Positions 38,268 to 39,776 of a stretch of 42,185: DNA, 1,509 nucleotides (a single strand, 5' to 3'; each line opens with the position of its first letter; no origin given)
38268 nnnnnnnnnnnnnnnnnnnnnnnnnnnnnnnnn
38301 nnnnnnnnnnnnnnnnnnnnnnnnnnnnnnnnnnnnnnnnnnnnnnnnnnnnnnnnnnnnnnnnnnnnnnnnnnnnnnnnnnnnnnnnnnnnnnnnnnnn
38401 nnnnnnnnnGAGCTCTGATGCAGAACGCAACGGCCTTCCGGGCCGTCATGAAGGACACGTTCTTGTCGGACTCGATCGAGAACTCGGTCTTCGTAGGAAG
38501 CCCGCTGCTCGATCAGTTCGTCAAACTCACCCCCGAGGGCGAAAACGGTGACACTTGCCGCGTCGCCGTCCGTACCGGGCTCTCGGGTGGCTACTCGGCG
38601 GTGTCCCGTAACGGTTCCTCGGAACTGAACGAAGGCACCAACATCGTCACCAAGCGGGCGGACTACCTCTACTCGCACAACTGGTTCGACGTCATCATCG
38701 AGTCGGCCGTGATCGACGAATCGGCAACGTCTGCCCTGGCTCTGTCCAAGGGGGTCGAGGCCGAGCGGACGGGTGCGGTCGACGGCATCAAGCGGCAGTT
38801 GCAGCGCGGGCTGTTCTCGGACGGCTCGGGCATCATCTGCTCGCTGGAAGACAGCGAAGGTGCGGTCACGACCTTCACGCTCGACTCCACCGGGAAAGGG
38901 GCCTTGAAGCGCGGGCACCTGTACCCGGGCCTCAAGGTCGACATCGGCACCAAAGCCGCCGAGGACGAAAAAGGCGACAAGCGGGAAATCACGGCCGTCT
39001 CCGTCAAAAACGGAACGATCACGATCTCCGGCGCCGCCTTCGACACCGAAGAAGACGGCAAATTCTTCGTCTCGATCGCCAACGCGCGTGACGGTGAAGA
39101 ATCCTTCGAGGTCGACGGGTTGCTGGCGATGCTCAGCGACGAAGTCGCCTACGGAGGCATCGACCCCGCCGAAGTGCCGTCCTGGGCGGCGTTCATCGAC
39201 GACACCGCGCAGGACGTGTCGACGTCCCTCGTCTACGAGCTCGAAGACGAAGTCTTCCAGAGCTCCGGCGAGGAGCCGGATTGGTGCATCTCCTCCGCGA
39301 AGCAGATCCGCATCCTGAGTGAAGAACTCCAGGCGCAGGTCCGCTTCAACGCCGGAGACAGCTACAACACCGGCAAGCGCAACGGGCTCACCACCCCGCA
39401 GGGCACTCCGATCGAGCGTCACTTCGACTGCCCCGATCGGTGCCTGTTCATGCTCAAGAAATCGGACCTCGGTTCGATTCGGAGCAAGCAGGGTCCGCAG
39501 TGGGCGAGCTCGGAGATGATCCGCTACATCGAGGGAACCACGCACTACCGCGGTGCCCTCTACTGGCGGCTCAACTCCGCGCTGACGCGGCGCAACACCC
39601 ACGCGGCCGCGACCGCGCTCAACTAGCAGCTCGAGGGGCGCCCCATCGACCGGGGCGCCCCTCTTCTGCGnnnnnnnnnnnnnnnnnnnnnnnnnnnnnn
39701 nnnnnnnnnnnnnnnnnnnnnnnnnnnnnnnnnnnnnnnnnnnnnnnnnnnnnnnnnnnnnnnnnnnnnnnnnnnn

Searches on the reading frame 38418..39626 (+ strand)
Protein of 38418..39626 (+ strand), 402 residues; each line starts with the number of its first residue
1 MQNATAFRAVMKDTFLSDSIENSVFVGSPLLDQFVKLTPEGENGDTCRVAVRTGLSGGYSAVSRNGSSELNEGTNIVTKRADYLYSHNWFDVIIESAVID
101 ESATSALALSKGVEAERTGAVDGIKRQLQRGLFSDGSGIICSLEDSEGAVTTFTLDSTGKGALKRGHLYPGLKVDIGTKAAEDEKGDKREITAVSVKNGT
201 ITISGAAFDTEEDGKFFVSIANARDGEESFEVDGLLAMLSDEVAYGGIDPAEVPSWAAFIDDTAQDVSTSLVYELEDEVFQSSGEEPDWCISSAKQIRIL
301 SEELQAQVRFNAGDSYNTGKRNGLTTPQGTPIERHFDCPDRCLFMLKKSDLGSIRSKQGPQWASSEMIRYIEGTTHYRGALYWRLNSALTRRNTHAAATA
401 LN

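Call 21: search_protein_families(library=pfam, proteins=[window:38418-39626:+], max_evalue=0.01)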
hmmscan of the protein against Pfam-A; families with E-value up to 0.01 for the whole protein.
window:38418-39626:+ (402 aa): 0 families

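Call 26: search_dna_similar(query=window:38418-39626:+, collection=phages, mode=protein, max_rows=30, max_evalue=0.001)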
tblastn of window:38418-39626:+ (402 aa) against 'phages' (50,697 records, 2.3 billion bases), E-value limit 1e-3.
No match.
